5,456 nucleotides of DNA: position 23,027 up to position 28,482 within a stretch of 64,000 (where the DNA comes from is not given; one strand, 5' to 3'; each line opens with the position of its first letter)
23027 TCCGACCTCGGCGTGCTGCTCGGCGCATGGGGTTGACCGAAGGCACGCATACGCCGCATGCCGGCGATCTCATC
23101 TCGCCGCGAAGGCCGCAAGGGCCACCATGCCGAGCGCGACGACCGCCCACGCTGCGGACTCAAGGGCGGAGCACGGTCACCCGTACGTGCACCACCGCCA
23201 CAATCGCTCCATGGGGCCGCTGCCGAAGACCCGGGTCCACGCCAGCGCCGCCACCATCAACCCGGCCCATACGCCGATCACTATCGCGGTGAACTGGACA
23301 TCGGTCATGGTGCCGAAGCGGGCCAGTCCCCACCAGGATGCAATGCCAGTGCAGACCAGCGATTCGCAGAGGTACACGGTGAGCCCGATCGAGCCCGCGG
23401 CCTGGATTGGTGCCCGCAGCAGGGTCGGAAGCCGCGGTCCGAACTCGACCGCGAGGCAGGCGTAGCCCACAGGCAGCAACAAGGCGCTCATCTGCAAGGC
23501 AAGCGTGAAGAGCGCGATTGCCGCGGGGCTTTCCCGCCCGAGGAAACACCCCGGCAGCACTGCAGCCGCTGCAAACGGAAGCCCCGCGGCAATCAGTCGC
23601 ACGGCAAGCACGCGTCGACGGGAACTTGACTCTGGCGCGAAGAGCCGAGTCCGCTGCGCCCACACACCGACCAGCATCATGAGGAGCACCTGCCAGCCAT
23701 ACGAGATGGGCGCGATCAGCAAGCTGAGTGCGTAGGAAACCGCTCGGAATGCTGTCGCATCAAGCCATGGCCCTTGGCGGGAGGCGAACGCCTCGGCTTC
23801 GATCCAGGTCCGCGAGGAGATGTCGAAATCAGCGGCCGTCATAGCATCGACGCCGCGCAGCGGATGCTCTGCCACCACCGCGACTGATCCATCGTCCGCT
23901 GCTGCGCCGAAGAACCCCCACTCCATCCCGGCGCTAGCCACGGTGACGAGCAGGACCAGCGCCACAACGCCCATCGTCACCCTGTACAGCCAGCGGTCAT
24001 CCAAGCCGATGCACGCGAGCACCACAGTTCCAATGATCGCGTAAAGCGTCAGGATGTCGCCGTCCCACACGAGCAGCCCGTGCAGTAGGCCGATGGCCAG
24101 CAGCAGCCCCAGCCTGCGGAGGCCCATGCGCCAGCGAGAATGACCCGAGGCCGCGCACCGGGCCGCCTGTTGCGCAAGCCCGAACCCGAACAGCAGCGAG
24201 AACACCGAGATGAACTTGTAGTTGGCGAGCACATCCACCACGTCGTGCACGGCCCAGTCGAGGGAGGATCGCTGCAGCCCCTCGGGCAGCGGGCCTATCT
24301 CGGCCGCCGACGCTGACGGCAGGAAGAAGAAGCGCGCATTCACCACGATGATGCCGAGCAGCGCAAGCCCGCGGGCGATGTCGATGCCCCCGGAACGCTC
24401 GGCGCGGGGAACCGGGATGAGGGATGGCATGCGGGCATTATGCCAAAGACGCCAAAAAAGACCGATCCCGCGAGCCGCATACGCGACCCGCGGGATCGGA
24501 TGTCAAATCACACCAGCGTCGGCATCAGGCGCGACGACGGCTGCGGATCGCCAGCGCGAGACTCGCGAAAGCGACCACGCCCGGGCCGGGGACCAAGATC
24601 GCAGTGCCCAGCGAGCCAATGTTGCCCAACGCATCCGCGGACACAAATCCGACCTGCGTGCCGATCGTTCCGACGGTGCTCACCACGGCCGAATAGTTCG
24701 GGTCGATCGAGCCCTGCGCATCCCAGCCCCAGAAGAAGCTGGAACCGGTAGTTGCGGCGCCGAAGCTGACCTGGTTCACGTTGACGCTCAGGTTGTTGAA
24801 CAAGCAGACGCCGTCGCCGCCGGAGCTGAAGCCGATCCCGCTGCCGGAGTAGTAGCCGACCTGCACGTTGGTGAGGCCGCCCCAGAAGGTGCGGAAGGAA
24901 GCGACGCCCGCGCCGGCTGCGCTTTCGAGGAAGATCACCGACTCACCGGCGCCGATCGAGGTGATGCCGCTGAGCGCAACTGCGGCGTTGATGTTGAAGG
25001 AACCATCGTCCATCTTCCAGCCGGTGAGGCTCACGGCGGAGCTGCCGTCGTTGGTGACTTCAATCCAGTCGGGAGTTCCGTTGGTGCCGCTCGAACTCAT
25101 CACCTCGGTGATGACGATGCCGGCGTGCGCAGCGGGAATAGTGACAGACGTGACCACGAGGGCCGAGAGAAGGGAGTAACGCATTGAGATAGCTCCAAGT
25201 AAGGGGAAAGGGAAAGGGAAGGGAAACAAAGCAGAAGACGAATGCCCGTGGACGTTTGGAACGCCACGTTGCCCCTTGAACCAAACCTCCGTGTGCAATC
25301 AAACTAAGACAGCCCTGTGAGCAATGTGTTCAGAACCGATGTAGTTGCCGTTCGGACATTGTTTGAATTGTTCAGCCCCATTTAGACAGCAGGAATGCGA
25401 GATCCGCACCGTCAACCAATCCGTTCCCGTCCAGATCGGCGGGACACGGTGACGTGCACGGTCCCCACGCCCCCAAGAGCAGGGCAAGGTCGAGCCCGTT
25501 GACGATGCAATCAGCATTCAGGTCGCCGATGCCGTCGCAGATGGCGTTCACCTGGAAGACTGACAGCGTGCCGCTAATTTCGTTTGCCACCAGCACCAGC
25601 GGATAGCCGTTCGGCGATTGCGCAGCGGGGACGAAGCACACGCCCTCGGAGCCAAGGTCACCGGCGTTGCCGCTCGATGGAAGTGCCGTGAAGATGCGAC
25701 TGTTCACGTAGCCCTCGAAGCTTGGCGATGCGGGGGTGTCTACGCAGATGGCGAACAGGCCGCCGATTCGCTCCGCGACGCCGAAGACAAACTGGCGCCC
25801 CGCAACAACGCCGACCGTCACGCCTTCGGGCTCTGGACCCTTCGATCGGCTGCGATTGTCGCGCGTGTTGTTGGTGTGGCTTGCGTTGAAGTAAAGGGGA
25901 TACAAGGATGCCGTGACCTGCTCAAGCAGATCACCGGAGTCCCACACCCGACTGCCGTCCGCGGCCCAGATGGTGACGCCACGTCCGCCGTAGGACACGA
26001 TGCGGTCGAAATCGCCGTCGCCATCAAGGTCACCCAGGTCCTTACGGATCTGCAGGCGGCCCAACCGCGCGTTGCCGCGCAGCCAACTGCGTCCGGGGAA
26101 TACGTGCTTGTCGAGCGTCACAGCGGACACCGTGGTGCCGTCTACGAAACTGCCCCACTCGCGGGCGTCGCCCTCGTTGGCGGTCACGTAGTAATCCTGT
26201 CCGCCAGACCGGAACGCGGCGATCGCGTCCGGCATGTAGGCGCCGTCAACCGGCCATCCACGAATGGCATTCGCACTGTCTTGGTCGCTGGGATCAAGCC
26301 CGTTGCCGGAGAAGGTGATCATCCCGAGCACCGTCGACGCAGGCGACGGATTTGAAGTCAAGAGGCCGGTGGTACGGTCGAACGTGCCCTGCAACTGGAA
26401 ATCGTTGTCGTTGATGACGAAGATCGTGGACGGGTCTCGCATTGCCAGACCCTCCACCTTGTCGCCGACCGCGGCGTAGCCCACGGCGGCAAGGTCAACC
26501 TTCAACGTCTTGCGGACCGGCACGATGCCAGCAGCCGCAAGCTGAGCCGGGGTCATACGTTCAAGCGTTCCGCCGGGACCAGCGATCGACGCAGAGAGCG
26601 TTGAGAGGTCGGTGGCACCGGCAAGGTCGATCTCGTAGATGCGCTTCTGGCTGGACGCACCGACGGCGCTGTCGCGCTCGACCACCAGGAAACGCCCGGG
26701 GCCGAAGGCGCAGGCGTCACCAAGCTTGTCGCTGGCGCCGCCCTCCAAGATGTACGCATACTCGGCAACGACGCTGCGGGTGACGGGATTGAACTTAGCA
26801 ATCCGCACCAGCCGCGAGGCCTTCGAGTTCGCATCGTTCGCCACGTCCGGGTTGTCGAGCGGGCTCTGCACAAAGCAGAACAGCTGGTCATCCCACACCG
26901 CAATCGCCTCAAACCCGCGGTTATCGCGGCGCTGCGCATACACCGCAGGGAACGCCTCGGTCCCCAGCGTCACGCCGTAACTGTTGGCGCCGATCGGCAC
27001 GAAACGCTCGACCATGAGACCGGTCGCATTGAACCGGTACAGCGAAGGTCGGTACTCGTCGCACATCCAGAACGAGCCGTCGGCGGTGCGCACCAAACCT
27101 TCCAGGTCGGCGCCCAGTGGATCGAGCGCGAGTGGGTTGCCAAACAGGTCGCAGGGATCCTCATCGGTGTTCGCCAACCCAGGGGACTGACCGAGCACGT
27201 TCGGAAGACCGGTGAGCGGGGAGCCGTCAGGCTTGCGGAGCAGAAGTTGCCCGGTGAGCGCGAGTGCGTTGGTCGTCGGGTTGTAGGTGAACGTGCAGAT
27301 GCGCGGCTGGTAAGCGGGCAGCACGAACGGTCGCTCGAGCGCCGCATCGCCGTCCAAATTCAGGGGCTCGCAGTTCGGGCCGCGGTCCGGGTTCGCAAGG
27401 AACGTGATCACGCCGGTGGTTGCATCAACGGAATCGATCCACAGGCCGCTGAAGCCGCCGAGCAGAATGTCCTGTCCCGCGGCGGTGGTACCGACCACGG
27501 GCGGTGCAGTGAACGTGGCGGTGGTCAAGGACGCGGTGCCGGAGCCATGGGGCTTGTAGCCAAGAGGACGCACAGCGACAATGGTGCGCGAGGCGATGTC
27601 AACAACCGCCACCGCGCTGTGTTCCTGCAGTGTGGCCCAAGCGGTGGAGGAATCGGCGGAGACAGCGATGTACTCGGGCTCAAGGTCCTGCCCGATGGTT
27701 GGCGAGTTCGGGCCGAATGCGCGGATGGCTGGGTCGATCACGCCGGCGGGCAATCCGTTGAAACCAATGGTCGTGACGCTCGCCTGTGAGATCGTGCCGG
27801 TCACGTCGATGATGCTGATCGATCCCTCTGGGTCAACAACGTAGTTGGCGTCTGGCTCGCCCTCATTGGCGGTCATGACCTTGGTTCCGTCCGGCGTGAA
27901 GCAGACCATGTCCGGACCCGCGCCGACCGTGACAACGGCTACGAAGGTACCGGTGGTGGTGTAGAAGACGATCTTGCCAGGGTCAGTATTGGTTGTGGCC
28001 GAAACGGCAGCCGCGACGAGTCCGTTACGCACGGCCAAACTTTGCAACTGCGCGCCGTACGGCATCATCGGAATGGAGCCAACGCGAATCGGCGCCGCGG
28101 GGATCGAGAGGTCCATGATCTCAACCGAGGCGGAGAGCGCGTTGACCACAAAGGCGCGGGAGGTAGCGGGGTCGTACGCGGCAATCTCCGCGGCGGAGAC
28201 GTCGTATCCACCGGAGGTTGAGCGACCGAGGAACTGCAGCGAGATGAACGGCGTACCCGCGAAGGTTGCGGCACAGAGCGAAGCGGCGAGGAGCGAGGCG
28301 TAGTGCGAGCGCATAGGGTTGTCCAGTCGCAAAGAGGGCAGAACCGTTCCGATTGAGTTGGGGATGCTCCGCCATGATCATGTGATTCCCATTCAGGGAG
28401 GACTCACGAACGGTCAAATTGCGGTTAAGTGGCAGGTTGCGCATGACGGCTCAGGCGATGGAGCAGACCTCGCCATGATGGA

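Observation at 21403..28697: Two halves of one IS3-family element, with matching inverted repeats, enclose 6.7 kb of surface-protein genes instead of a transposase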

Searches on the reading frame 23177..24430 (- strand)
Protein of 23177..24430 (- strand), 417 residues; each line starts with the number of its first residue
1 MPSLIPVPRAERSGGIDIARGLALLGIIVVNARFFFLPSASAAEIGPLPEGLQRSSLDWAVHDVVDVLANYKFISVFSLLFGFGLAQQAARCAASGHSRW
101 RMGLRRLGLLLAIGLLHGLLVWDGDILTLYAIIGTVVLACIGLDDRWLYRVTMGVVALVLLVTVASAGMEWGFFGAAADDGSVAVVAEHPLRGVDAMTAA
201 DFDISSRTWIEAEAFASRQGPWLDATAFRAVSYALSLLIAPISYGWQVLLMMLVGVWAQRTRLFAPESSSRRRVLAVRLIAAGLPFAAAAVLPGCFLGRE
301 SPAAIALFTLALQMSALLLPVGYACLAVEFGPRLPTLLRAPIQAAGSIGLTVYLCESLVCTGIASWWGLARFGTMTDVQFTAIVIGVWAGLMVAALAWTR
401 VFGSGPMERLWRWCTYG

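Call 6: search_protein_families(library=pfam, max_evalue=1, proteins=[window:23177-24430:-])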
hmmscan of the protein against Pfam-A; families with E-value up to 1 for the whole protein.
window:23177-24430:- (417 aa): 1 family
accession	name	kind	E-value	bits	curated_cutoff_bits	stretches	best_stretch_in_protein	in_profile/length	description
PF04235.18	DUF418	-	3e-24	86.2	23.6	1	260-417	3-162/163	Protein of unknown function (DUF418)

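Call 67: search_protein_families(library=ncbifam, max_evalue=0.001, proteins=[window:23177-24430:-])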
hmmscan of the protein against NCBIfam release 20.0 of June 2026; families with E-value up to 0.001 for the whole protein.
window:23177-24430:- (417 aa): 1 family
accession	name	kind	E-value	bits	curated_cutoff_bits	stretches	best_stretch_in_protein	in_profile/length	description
NF008093.1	PRK10835.1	equivalog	1e-40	140.1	325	2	12-160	2-140/375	DUF418 domain-containing protein YeiB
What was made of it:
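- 23177..24430 (-): DUF418/YeiB-like membrane protein gene (accessory, linked to the PQQ gene). Pfam DUF418 at 3e-24 (call 6) and NCBIfam YeiB-like (call 67).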

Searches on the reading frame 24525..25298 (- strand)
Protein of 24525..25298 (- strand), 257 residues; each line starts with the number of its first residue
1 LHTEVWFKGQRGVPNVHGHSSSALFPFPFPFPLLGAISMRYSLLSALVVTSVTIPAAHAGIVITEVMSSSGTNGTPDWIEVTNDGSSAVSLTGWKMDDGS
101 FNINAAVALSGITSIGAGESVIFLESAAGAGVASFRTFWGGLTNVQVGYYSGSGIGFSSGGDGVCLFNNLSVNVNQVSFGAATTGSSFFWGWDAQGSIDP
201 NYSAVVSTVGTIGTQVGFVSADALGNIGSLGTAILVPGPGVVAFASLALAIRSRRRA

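Call 6: search_protein_families(library=pfam, max_evalue=1, proteins=[window:24525-25298:-])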
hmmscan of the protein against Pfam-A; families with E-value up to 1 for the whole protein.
window:24525-25298:- (257 aa): 1 family
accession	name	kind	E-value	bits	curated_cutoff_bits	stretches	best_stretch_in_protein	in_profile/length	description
PF00932.25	LTD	-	2.8e-15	57.1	34.3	1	56-179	3-107/109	Lamin Tail Domain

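Call 67: search_protein_families(library=ncbifam, max_evalue=0.001, proteins=[window:24525-25298:-])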
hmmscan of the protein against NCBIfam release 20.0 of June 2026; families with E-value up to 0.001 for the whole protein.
window:24525-25298:- (257 aa): 0 families

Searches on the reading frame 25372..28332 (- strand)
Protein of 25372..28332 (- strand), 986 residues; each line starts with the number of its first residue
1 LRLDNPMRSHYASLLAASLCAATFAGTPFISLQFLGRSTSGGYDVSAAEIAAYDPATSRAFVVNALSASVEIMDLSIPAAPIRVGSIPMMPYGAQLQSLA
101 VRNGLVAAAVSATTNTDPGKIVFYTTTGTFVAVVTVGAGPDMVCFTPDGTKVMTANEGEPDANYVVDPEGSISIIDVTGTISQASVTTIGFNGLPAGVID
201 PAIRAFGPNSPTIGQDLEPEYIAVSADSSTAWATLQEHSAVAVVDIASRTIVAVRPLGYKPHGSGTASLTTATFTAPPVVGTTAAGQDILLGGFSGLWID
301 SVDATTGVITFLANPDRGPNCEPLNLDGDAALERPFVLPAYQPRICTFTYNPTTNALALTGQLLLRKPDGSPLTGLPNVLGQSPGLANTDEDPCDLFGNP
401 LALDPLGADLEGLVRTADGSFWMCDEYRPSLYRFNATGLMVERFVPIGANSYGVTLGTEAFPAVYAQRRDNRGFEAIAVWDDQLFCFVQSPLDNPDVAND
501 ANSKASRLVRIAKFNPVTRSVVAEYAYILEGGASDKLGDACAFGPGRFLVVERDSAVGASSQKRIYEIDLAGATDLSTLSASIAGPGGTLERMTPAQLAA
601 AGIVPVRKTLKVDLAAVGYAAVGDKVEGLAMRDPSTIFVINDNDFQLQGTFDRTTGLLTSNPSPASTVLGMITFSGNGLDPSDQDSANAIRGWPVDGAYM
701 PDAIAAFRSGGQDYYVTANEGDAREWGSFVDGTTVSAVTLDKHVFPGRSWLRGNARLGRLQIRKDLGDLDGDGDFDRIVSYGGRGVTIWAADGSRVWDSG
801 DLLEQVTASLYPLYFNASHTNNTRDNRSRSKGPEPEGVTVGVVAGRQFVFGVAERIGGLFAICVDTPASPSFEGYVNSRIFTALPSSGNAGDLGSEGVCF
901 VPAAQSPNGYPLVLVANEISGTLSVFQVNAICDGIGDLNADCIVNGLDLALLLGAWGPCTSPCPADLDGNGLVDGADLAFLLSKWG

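Call 6: search_protein_families(library=pfam, max_evalue=1, proteins=[window:25372-28332:-])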
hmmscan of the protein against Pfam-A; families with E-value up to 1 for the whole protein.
window:25372-28332:- (986 aa): 4 families
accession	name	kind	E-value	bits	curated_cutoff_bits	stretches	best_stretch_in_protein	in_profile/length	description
PF22494.2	choice_anch_I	-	4.1e-120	402.4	32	2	655-927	214-488/489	Choice-of-anchor I domain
PF13449.12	Phytase-like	-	1.8e-46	159.8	27.6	1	342-645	29-284/284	Esterase-like activity of phytase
PF00404.24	Dockerin_1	-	0.0037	17.9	22.9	1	936-981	2-52/57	Dockerin type I domain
PF13517.12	FG-GAP_3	-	0.9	10.6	26.9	0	768-794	1-26/61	FG-GAP-like repeat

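Call 9: find_encoding_contigs(protein=window:25372-28314:-, flank=10000, max_places=10)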
Protein window:25372-28314:- (980 aa): 2 contigs read that carry it; 2 places shown.
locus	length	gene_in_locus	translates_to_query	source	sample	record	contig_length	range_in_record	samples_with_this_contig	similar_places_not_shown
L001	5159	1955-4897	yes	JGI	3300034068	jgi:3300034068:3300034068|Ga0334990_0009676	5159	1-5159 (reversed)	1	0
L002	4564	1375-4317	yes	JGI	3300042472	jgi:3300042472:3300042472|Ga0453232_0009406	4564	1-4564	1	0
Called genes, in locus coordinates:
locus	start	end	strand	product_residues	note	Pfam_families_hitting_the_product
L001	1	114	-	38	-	?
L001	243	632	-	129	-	-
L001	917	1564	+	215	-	-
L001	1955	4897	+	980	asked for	PF22494:choice_anch_I, PF13449:Phytase-like, PF22494:choice_anch_I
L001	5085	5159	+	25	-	?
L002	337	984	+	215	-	-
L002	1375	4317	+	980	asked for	PF22494:choice_anch_I, PF13449:Phytase-like, PF22494:choice_anch_I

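Call 19: find_related_loci(query=window:25372-28314:-, collection=genome_contigs, flank=10000)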
Query window:25372-28314:- (980 aa) in genome_contigs; peptide patterns used: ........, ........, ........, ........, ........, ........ (x = any residue, [..] = any of these).
599 stretches matched a pattern (row limit reached: there are more); 592 encode a relative of the query (tblastn E <= 1e-3); the best 80 are kept; 80 distinct loci.
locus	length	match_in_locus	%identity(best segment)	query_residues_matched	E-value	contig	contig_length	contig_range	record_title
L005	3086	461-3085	98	1-875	0e+0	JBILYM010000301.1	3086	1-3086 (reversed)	MAG: Phycisphaerales bacterium isolate ME2019-02-15D0_3300044639_group8_bin138 Rohwer_bin1602_scaffold_40033_c1, whole g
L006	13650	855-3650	72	20-950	0e+0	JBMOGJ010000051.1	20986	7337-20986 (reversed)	MAG: Phycisphaerales bacterium isolate Deming_bin.295 contig6397, whole genome shotgun sequence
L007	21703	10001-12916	69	13-980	0e+0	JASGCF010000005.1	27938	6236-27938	MAG: Limnohabitans sp. isolate MAG13 NODE_789_length_27938_cov_11.080623, whole genome shotgun sequence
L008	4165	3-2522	72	146-980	0e+0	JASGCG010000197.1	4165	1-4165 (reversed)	MAG: Bacteroidia bacterium isolate MAG12 NODE_13601_length_4165_cov_10.411679, whole genome shotgun sequence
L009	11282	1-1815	95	376-980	0e+0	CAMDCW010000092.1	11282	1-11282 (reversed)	MAG: Phycisphaera mikurensis NBRC 102666 isolate ME-08apr19-305 genome assembly, contig: ME-08apr19-C12469, whole genome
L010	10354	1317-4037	53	24-923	0e+0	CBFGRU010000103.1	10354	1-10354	MAG TPA_asm: uncultured Phycisphaerales bacterium isolate SRR17295755_metabat2_88 genome assembly, contig: ERZ23329302.5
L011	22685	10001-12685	53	24-922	0e+0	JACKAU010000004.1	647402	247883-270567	MAG: Anaerolineales bacterium isolate HK-STAS-CHLO-3 HK-STAS-CHLO-3_4, whole genome shotgun sequence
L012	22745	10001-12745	51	2-923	0e+0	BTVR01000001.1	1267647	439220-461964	MAG: Pseudomonadota bacterium AMX-MBFR-76 DNA, sequence01, whole genome shotgun sequence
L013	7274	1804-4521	52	22-922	0e+0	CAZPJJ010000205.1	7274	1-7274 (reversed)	MAG TPA_asm: uncultured Acidobacteriota bacterium isolate SRP093185_co1_106 genome assembly, contig: NODE_7734_length_72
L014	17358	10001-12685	48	22-922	0e+0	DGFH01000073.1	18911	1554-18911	MAG TPA_asm: Anaerolineales bacterium UBA3905 UBA3905_contig_1066, whole genome shotgun sequence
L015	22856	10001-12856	47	8-923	0e+0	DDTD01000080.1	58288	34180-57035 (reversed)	MAG TPA_asm: Ignavibacteria bacterium UBA2373 UBA2373_contig_5617, whole genome shotgun sequence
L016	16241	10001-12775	47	25-923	0e+0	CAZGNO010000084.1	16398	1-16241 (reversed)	MAG TPA_asm: uncultured Chitinophagaceae bacterium isolate SRP178908_co1_320 genome assembly, contig: NODE_2317_length_1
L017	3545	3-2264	53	166-924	0e+0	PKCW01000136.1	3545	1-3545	MAG: Proteobacteria bacterium isolate Gammapro13 c_000000019450, whole genome shotgun sequence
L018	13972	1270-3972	47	26-923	0e+0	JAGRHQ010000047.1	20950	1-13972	MAG: Candidatus Competibacteraceae bacterium isolate HKST-UBA202 NODE_47_length_20950_cov_10.178796, whole genome shotgu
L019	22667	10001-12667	46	35-921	0e+0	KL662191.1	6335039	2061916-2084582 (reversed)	Leptolyngbya sp. JSC-1 genomic scaffold Osccy1DRAFT_CYJSC1_DRAF_scaffold00069.1, whole genome shotgun sequence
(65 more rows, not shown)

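Call 39: search_protein_families(library=pfam, max_evalue=0.01, proteins=[L009:2757-3803:-])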
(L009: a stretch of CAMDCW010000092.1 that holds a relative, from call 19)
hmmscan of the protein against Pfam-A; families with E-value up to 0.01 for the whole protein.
L009:2757-3803:- (348 aa): 2 families
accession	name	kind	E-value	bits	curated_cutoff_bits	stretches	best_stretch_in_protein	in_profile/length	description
PF05496.18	RuvB_N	-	4.4e-06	27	27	1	43-118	16-91/159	Holliday junction DNA helicase RuvB P-loop domain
PF00004.35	AAA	-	0.0047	17.8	21.2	0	63-103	1-47/131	ATPase family associated with various cellular activities (AAA)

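Call 67: search_protein_families(library=ncbifam, max_evalue=0.001, proteins=[window:25372-28314:-])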
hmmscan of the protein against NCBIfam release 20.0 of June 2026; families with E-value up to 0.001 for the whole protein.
window:25372-28314:- (980 aa): 4 families
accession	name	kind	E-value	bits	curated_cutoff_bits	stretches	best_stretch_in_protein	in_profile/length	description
NF038117.1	choice_anch_I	subfamily_domain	4.8e-141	470.7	300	2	669-912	223-458/458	choice-of-anchor I family protein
TIGR03866.1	PQQ_ABC_repeats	subfamily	0.00016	20.8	287.3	0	208-259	82-131/310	PQQ-dependent catabolism-associated beta-propeller protein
NF052340.1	hydrazine_beta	equivalog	0.00025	20.2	560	0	124-150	332-358/372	hydrazine synthase subunit beta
NF052460.1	L-NosZ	equivalog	0.00068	18.3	700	0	208-259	129-180/480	clade III lactonase-type nitrous-oxide reductase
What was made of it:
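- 25372..28314 (-): 980-aa choice-of-anchor-I / phytase-like / dockerin protein gene. It is conserved at this locus. Pfam and NCBIfam hits (calls 6, 67).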
